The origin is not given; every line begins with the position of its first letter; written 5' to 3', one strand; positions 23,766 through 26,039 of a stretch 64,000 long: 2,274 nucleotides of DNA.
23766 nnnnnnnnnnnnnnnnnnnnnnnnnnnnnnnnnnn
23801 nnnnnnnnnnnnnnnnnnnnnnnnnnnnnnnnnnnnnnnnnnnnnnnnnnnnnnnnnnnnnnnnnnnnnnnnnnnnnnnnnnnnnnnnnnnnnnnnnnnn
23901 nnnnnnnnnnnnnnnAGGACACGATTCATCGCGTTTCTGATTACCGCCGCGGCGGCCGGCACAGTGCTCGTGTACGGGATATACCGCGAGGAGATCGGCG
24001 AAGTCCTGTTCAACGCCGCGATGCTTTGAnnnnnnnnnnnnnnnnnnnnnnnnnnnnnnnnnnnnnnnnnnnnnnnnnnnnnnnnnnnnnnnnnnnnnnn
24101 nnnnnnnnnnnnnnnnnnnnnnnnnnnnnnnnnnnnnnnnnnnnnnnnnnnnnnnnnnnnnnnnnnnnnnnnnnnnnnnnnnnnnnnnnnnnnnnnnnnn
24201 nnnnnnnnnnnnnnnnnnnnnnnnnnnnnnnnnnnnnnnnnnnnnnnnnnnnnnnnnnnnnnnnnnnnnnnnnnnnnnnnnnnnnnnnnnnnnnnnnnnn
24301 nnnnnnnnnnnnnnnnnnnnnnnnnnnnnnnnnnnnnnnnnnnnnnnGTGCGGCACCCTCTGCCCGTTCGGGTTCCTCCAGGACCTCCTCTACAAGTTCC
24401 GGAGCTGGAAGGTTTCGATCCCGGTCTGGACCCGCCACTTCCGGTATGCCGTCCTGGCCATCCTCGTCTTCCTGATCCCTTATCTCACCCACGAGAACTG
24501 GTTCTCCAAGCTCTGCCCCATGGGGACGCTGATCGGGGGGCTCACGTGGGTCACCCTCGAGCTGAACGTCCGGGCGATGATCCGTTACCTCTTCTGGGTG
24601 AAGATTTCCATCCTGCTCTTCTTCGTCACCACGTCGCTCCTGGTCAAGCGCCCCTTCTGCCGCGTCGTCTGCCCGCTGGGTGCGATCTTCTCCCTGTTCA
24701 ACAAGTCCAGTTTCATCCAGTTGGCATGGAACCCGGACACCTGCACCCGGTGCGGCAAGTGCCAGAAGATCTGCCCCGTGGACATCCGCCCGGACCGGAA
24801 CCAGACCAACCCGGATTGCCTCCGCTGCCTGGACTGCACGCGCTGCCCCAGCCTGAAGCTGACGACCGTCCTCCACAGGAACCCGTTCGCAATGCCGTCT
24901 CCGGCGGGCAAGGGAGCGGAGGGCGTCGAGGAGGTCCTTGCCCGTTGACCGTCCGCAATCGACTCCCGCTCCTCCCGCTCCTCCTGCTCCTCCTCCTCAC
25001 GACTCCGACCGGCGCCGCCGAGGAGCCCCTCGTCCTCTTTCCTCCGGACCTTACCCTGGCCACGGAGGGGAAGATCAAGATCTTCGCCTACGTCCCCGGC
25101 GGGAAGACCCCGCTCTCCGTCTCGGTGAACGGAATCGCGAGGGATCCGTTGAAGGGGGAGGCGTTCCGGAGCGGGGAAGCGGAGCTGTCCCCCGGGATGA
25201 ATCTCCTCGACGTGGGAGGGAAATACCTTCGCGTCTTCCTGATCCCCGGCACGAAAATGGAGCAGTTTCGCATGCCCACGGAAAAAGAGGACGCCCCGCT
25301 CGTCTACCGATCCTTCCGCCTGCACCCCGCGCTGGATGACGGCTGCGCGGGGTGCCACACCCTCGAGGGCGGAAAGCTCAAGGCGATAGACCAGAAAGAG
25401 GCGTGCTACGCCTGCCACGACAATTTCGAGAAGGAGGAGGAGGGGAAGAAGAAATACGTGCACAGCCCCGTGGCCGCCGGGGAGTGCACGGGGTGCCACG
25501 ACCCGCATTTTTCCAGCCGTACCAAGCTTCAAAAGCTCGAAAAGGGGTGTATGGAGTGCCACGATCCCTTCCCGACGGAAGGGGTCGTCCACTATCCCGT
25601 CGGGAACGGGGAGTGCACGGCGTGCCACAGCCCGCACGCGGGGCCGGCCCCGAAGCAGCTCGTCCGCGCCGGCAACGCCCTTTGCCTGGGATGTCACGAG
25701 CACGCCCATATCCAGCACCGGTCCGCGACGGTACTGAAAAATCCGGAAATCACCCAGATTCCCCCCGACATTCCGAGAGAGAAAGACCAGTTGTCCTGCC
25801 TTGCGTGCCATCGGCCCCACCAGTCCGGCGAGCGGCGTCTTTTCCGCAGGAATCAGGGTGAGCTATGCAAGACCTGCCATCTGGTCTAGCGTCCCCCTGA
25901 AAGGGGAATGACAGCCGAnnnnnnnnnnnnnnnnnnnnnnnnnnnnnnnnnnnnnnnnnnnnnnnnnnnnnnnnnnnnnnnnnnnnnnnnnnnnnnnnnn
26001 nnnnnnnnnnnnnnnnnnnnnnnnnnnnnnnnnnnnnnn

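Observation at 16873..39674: A 23-kb cytochrome island: 7 multihaem cytochromes (at least 59 haems), a dedicated ResB/CcsA pair, 4 TlpA-type reductases plus 2 Cys-less TlpA-TPR proteins in the island, NapH-like polyferredoxin, SurA-like chaperone and a haem-sensing sigma-54 two-component system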

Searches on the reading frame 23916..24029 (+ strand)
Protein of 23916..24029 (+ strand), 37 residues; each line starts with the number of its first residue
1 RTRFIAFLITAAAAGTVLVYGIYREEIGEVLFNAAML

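Call 70: search_protein_families(library=ncbifam, proteins=[window:23916-24029:+], max_evalue=0.01)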
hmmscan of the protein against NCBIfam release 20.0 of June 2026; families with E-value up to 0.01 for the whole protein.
window:23916-24029:+ (37 aa): 0 families

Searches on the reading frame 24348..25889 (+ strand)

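Call 4: search_protein_families(library=pfam, proteins=[window:24348-25889:+], max_evalue=0.01)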
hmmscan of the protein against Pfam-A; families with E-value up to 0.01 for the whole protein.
window:24348-25889:+ (513 aa): 4 families
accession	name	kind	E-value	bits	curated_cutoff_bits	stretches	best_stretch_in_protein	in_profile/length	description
PF09699.15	Paired_CXXCH_1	-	4.8e-32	109.8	20.6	4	415-452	1-38/41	Doubled CXXCH motif (Paired_CXXCH_1)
PF14537.11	Cytochrom_c3_2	-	3.8e-12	46.9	25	2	422-511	8-78/79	Cytochrome c3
PF14522.11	Cytochrome_C7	-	2e-07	31.2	24.8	0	442-511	12-66/67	Cytochrome c7 and related cytochrome c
PF22113.1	Mtrc-MtrF_II-IV_dom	-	0.0024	17.8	30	0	414-492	75-167/176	Outer membrane cytochrome MtrC/MtrF-like, domains II/IV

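Call 6: search_protein_families(library=ncbifam, proteins=[window:24348-25889:+], max_evalue=0.001)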
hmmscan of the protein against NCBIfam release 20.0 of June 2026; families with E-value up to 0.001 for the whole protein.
window:24348-25889:+ (513 aa): 3 families
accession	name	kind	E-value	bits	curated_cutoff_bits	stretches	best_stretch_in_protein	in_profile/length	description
TIGR01905.1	paired_CXXCH_1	subfamily_domain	1.5e-28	98.4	25.2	3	415-452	1-38/41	doubled CXXCH domain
TIGR03508.1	decahem_SO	subfamily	4.3e-20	72.3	192.2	2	326-459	90-229/258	DmsE family decaheme c-type cytochrome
NF041028.1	decahem_GSU2203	exception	2e-14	53.6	325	1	324-460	119-263/317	GSU2203 family decaheme c-type cytochrome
